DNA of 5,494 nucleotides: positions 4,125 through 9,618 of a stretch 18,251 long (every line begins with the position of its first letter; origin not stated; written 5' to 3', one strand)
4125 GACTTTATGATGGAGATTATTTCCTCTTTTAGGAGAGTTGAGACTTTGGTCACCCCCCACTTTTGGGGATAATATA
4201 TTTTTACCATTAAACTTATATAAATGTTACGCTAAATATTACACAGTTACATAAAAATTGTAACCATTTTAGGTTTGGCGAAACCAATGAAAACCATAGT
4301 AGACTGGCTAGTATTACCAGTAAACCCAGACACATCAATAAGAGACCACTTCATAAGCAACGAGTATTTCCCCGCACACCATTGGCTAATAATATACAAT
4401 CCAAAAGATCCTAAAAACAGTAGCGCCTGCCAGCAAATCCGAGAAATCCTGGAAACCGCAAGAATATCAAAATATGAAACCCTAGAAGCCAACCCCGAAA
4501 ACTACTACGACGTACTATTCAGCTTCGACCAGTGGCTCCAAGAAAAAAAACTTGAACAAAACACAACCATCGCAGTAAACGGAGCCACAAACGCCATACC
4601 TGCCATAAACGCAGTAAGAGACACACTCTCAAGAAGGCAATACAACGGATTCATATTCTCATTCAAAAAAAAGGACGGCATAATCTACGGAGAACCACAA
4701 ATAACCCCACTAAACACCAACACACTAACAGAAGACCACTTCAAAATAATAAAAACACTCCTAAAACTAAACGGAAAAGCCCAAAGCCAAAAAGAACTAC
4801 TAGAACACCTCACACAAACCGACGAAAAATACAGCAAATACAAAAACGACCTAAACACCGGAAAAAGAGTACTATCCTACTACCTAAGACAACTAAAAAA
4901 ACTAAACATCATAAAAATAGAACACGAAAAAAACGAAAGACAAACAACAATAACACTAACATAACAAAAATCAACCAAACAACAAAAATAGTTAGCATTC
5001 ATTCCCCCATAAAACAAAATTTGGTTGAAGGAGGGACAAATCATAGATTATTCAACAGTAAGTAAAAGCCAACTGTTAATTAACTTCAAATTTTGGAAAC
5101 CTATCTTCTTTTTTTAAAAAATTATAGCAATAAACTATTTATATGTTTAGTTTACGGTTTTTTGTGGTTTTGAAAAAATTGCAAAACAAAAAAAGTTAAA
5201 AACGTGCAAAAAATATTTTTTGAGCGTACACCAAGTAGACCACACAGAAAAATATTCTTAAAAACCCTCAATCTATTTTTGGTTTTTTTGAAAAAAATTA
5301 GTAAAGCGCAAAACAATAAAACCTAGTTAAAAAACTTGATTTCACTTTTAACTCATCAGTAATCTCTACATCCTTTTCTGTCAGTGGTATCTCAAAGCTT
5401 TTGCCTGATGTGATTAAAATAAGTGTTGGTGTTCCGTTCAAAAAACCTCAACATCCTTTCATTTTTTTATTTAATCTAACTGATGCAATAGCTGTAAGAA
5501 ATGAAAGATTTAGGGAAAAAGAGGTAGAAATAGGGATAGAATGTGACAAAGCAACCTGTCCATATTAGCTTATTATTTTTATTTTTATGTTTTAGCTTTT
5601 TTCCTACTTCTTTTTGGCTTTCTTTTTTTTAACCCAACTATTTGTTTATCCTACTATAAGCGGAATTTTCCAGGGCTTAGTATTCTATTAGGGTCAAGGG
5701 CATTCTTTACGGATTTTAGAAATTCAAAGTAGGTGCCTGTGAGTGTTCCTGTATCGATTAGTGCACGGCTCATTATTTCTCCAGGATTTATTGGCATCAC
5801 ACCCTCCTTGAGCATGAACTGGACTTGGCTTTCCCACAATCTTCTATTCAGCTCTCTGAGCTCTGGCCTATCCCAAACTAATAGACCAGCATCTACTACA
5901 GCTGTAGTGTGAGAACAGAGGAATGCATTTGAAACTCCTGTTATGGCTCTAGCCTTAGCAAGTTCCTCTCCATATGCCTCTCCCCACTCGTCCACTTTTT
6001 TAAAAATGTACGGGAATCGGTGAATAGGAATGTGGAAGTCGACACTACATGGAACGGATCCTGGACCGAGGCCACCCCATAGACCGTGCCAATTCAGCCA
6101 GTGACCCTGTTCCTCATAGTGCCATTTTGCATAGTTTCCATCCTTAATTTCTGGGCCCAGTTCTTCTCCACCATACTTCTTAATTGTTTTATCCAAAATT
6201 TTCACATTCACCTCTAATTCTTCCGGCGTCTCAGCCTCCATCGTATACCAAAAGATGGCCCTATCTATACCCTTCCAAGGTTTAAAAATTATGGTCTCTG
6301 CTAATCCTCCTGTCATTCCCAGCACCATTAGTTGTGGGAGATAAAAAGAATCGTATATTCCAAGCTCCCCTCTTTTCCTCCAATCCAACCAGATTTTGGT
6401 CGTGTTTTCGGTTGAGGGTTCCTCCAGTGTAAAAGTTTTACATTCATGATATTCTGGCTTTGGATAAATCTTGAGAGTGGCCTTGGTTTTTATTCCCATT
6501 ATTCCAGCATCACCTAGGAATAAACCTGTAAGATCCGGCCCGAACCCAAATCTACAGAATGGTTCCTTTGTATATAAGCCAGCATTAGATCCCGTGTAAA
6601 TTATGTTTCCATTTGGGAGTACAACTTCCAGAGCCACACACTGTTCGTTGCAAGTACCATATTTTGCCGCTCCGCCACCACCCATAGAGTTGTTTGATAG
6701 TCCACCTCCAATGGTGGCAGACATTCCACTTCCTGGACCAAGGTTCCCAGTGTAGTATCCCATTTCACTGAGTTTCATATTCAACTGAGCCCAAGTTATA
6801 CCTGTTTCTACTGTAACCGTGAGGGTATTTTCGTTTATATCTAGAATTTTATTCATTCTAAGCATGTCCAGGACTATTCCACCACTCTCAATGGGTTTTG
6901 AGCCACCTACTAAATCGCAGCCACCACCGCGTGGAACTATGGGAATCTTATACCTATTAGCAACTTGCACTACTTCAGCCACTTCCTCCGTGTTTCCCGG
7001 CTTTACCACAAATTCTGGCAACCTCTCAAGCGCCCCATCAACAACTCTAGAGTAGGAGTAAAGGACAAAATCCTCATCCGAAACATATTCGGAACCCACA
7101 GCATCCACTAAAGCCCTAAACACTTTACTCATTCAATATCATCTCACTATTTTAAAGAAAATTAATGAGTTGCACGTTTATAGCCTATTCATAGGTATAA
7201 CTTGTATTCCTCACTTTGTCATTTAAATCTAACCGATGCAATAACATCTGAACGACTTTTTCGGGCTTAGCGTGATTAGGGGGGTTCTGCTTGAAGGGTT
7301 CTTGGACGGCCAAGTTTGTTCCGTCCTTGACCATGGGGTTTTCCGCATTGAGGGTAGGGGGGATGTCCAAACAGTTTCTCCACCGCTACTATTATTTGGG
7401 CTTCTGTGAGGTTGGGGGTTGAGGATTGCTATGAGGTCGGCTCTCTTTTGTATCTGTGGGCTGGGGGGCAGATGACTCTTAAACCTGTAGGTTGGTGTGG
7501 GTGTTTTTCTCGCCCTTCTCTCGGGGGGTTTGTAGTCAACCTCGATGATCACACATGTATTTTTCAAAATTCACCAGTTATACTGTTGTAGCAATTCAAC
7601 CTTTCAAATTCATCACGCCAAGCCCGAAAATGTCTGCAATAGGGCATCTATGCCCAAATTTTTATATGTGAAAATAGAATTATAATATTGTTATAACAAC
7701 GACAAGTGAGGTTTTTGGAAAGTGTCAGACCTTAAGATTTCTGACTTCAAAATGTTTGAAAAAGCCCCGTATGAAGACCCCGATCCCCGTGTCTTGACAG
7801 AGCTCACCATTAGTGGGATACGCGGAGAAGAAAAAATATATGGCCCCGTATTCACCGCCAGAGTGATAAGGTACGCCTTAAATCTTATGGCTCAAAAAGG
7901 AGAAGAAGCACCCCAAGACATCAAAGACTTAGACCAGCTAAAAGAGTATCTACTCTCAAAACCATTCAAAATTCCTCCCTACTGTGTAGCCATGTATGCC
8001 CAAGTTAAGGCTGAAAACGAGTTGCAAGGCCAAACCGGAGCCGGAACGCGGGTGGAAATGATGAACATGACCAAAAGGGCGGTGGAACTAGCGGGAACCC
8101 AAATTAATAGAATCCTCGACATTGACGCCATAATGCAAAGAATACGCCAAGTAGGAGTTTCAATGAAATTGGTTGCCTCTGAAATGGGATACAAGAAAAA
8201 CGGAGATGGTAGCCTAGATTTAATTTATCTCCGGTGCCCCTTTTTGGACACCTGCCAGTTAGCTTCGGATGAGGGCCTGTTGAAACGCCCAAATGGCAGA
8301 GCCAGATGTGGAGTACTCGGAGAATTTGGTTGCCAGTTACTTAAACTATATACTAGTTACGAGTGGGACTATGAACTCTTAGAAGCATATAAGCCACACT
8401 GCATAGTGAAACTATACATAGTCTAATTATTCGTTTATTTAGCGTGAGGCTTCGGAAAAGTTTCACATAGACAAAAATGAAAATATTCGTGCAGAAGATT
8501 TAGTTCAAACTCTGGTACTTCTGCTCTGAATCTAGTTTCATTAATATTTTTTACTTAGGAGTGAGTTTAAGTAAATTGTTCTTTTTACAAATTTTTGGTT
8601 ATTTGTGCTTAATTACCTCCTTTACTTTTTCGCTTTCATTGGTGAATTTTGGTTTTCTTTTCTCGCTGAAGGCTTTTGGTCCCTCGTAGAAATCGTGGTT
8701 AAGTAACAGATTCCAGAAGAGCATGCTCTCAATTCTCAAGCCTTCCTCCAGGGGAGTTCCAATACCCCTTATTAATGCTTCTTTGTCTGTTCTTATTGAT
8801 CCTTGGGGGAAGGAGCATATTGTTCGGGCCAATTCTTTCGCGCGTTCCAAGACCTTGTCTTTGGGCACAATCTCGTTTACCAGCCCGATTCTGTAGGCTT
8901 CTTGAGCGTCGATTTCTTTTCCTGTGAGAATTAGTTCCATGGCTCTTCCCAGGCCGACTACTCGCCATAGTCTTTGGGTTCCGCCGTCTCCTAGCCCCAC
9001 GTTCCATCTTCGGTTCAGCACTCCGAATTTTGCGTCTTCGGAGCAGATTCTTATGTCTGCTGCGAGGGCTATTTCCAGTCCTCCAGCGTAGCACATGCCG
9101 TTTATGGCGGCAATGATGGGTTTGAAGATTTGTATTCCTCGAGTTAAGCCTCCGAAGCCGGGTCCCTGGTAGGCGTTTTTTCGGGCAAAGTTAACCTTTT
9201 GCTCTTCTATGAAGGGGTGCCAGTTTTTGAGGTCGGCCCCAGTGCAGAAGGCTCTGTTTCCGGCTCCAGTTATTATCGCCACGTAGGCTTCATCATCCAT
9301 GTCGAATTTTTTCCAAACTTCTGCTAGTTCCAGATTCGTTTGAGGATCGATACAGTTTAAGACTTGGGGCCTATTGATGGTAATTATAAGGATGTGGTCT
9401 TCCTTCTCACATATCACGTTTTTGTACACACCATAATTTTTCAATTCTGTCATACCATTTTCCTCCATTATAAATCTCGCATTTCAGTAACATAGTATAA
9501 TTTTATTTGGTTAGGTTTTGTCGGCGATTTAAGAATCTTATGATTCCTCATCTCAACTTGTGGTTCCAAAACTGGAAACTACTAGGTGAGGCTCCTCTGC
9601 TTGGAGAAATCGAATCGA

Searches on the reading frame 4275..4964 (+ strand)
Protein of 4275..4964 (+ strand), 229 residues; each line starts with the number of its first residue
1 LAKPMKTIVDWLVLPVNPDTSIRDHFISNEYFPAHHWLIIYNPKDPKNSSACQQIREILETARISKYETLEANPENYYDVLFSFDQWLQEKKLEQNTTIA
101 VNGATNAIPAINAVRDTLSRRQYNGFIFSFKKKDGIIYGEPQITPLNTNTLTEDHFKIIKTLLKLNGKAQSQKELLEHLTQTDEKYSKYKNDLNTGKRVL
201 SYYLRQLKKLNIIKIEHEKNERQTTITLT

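Call 8: search_protein_families(library=pfam, proteins=[window:4275-4964:+], max_evalue=0.001)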
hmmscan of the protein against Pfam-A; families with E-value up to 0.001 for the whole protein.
window:4275-4964:+ (229 aa): 1 family
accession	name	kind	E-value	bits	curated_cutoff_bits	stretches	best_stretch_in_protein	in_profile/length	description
PF22662.2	Csa3_N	-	0.00033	21.1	27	0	38-92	30-85/120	Csa3 CRISPR-associated Rossmann-like domain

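Call 22: search_protein_families(library=padloc, proteins=[window:4275-4964:+], max_evalue=0.01)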
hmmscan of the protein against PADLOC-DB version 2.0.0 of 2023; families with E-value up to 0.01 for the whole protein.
window:4275-4964:+ (229 aa): 3 families
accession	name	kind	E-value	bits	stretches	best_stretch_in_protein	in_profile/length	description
PDLC01848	CARF3--CARF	-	1.1e-05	23.2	1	35-92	26-81/197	-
PDLC01868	CARF3--CARF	-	0.00055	17.6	1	38-221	32-202/218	-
PDLC01876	CARF3--CARF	-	0.0011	16.1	1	142-227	179-265/277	-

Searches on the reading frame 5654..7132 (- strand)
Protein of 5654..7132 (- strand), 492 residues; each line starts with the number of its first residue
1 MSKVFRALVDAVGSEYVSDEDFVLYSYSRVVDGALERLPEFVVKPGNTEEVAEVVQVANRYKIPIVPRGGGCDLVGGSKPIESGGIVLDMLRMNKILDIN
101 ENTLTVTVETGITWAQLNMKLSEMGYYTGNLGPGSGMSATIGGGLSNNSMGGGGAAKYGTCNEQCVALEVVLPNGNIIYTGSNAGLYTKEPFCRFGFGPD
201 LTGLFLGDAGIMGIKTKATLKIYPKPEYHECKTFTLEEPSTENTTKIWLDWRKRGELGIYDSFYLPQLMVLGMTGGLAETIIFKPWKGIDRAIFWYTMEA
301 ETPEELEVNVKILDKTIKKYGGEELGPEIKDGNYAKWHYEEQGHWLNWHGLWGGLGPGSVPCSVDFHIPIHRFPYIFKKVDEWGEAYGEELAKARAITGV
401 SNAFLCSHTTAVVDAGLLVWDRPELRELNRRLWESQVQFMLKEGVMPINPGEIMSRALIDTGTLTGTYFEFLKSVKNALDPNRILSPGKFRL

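Call 8: search_protein_families(library=pfam, proteins=[window:5654-7132:-], max_evalue=0.001)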
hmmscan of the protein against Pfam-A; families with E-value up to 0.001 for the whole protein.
window:5654-7132:- (492 aa): 2 families
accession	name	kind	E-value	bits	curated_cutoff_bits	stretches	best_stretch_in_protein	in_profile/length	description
PF01565.28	FAD_binding_4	-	3.5e-38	130.9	26.4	1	39-179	1-137/139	FAD binding domain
PF02913.24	FAD-oxidase_C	-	0.00054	20.2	21.2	0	469-489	227-247/248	FAD linked oxidases, C-terminal domain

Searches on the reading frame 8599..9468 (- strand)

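Call 8: search_protein_families(library=pfam, proteins=[window:8599-9468:-], max_evalue=0.001)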
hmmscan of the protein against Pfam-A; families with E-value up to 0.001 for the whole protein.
window:8599-9468:- (289 aa): 2 families
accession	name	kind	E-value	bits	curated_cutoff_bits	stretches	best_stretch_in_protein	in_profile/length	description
PF00378.25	ECH_1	-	3.3e-56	190.9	27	1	22-277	2-250/251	Enoyl-CoA hydratase/isomerase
PF16113.10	ECH_2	-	2.4e-24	86.9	27.2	1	28-216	3-187/335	Enoyl-CoA hydratase/isomerase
